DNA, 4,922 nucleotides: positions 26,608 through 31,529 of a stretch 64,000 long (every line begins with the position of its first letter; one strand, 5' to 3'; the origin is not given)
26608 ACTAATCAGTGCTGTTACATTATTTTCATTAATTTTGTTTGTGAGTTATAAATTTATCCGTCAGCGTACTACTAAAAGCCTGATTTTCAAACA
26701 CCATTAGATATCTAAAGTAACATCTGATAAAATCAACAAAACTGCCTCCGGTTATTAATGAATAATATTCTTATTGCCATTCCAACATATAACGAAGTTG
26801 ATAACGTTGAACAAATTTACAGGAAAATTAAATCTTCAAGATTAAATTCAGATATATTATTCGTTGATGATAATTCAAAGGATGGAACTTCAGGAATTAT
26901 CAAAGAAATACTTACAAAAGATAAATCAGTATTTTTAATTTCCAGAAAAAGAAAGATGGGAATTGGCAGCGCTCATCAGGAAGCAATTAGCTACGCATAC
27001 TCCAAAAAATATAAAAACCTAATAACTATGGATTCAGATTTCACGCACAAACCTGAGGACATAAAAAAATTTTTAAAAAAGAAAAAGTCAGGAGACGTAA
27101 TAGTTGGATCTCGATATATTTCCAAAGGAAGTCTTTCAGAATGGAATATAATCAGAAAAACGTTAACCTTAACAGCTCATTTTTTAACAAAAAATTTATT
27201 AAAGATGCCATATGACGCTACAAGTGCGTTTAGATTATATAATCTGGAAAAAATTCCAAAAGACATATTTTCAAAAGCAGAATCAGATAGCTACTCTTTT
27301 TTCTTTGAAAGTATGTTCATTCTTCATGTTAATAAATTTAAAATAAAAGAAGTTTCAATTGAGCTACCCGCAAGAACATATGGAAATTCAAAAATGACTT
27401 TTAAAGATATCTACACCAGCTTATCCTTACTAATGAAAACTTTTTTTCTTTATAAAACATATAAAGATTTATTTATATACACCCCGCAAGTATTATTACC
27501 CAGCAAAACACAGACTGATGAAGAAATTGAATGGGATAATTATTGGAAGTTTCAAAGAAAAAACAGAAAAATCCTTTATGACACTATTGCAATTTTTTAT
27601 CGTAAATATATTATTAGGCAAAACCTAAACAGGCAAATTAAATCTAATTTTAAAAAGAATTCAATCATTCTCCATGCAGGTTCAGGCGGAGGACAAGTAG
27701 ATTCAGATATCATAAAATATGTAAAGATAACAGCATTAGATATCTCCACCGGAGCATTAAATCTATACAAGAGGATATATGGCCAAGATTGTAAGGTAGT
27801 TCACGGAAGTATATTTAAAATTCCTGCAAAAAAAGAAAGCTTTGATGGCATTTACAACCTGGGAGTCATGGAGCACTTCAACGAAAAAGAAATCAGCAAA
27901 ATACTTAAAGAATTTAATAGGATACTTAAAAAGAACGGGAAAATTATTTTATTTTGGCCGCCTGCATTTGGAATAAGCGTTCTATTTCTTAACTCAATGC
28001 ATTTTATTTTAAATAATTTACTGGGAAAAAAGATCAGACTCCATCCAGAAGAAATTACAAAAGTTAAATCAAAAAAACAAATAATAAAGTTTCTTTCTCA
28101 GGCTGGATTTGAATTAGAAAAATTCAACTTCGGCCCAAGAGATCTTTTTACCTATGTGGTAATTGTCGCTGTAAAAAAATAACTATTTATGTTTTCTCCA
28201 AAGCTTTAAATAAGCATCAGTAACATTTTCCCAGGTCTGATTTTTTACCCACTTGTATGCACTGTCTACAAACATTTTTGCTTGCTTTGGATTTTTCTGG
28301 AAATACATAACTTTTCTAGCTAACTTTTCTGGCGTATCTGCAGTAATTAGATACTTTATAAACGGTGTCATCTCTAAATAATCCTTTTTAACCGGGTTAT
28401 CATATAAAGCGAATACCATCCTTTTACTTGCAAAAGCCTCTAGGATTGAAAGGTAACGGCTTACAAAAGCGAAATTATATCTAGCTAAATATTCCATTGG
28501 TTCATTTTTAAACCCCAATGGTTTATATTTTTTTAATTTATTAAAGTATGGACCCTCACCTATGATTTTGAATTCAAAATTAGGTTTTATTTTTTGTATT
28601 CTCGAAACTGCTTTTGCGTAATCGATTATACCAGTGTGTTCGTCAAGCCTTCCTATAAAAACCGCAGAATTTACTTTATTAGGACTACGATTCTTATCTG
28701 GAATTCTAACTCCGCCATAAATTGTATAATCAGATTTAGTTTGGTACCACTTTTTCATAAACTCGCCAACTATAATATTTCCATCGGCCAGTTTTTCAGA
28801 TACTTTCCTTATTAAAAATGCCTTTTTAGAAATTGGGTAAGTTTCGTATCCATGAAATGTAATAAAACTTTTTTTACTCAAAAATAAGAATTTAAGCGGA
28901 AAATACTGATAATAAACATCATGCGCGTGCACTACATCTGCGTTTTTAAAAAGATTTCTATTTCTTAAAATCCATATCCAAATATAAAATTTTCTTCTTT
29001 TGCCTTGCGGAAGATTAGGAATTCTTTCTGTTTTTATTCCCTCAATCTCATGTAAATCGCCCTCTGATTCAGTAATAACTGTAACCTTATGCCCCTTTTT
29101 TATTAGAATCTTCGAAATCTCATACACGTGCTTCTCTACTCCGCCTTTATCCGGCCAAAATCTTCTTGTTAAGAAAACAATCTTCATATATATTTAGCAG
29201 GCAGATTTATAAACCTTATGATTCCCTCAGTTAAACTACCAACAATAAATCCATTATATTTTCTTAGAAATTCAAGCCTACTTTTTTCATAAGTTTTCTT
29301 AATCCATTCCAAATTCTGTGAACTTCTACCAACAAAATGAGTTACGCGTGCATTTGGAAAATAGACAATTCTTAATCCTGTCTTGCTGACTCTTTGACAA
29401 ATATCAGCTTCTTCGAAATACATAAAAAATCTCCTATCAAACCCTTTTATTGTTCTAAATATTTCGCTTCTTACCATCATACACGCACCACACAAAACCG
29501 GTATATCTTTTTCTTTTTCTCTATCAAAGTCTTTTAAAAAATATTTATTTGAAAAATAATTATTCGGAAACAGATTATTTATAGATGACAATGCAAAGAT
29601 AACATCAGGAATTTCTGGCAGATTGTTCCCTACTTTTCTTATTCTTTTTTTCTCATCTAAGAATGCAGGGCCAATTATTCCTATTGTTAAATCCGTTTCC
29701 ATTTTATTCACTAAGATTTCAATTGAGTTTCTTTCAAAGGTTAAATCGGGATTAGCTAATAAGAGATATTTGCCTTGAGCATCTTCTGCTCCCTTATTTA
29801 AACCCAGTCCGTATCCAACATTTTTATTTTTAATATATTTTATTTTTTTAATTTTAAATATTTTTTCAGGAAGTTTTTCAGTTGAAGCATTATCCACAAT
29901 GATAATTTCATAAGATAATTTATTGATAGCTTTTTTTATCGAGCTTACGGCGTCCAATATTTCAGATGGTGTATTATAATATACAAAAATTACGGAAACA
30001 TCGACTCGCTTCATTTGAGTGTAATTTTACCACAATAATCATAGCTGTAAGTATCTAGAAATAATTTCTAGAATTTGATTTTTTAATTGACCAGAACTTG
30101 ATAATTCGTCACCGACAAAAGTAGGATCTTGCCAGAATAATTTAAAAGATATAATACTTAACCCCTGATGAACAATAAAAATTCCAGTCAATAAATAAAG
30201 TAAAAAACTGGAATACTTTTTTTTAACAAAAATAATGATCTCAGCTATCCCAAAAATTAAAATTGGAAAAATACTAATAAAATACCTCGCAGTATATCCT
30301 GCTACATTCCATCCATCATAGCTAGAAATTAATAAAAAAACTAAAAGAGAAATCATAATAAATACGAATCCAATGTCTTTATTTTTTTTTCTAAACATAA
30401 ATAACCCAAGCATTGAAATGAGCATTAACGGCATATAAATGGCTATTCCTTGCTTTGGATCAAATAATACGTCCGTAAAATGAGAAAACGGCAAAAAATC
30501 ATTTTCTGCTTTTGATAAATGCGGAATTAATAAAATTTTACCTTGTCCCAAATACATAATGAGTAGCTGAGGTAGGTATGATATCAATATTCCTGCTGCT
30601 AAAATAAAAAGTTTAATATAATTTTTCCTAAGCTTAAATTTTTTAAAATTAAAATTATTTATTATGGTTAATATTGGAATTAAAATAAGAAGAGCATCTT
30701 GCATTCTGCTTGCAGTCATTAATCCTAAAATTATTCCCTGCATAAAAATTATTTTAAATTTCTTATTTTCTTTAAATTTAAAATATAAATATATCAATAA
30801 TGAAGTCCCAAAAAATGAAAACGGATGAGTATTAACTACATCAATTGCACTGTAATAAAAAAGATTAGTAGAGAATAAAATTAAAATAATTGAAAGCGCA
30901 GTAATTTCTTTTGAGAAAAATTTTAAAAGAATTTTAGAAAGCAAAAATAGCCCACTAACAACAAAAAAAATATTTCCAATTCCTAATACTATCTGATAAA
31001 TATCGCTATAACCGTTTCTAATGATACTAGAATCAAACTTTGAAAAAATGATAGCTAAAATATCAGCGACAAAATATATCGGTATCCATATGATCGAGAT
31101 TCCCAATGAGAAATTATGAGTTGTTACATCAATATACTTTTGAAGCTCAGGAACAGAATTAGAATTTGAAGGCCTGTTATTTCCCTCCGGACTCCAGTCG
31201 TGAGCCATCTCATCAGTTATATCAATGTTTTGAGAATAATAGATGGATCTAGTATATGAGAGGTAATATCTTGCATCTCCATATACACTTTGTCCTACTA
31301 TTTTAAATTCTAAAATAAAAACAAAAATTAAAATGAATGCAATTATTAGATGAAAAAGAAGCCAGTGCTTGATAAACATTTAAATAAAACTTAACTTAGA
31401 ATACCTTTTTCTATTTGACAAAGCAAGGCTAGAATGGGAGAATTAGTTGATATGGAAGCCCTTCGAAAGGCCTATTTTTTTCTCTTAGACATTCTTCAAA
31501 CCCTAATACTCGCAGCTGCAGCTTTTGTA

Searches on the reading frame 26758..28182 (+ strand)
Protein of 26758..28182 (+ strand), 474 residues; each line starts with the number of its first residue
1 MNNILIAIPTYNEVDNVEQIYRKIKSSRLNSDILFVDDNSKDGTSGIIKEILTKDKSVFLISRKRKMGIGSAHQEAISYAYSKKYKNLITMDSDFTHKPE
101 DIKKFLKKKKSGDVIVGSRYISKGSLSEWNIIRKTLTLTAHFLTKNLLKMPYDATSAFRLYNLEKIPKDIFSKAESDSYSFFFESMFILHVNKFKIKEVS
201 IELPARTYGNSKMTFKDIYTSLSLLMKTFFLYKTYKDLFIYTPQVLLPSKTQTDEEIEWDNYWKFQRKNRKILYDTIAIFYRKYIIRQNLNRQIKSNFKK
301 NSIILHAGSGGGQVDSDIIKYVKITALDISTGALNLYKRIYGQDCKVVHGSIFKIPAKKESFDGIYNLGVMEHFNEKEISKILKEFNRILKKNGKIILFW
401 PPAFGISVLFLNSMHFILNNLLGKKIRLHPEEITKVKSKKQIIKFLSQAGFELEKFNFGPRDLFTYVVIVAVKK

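Call 6: search_protein_families(library=pfam, proteins=[window:26758-28182:+])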
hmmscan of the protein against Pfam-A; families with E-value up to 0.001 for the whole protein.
window:26758-28182:+ (474 aa): 6 families
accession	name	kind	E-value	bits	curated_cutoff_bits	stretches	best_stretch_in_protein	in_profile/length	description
PF00535.33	Glycos_transf_2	-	8.8e-24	84.8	23.3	1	6-141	2-138/168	Glycosyl transferase family 2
PF08241.18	Methyltransf_11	-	1.9e-14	54.5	21.2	1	305-398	1-95/95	Methyltransferase domain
PF13649.12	Methyltransf_25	-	2.6e-13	50.9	27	1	304-394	1-97/97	Methyltransferase domain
PF08242.18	Methyltransf_12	-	6.4e-08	33.7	30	1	305-396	1-98/98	Methyltransferase domain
PF13489.12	Methyltransf_23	-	8.3e-07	29.3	27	1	281-453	4-161/164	Methyltransferase domain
PF13847.12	Methyltransf_31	-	1.3e-05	25.3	27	1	299-397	2-108/145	Methyltransferase domain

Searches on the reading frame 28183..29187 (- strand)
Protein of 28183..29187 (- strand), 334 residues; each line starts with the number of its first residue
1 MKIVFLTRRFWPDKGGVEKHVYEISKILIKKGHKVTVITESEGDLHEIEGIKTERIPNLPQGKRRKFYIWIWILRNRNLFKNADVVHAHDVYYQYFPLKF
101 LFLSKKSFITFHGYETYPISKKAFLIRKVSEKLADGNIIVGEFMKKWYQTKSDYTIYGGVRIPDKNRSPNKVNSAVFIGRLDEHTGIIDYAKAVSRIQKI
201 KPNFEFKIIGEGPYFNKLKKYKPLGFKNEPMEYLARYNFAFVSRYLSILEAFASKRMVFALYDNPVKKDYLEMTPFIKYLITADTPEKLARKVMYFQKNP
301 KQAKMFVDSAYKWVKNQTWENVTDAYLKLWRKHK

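Call 6: search_protein_families(library=pfam, proteins=[window:28183-29187:-])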
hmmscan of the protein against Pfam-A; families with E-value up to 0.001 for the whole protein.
window:28183-29187:- (334 aa): 4 families
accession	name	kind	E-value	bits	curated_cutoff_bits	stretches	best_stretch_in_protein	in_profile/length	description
PF13439.12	Glyco_transf_4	-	1.2e-17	64.9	28.5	1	15-150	2-150/170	Glycosyltransferase Family 4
PF00534.26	Glycos_transf_1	-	2e-10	40.9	26.4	1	163-313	6-172/172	Glycosyl transferases group 1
PF13692.12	Glyco_trans_1_4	-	2e-05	25.3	27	1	175-293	4-136/142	Glycosyl transferases group 1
PF13579.12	Glyco_trans_4_4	-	0.00011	23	29.7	1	15-93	1-81/158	Glycosyl transferase 4-like domain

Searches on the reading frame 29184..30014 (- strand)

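Call 6: search_protein_families(library=pfam, proteins=[window:29184-30014:-])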
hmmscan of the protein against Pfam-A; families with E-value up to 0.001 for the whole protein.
window:29184-30014:- (276 aa): 3 families
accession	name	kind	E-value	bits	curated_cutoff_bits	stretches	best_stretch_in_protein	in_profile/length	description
PF00535.33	Glycos_transf_2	-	2.4e-24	86.6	23.3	1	7-188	1-166/168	Glycosyl transferase family 2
PF13641.12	Glyco_tranf_2_3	-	3.1e-06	27.8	27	1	6-233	3-218/230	Glycosyltransferase like family 2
PF02709.20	Glyco_transf_7C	-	2.3e-05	24.4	23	1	171-227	16-75/78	N-terminal domain of galactosyltransferase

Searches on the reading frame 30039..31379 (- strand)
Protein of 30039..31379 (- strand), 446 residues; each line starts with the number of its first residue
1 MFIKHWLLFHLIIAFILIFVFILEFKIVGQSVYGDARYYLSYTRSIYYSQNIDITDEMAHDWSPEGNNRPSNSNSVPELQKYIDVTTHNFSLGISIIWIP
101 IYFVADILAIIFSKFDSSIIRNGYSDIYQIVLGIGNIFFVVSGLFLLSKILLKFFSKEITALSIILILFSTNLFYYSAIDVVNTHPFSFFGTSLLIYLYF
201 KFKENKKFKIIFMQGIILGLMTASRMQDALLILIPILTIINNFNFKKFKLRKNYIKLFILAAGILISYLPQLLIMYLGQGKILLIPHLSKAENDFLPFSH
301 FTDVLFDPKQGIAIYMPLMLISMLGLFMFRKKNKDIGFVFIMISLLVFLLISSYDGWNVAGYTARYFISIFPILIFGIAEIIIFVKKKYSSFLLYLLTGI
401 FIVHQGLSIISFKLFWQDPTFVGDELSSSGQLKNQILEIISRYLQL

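Call 6: search_protein_families(library=pfam, proteins=[window:30039-31379:-])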
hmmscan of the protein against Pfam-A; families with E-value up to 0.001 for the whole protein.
window:30039-31379:- (446 aa): 1 family
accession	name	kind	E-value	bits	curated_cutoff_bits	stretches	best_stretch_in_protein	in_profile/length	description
PF13231.12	PMT_2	-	3.4e-05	24.6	26.1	1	137-267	29-155/160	Dolichyl-phosphate-mannose-protein mannosyltransferase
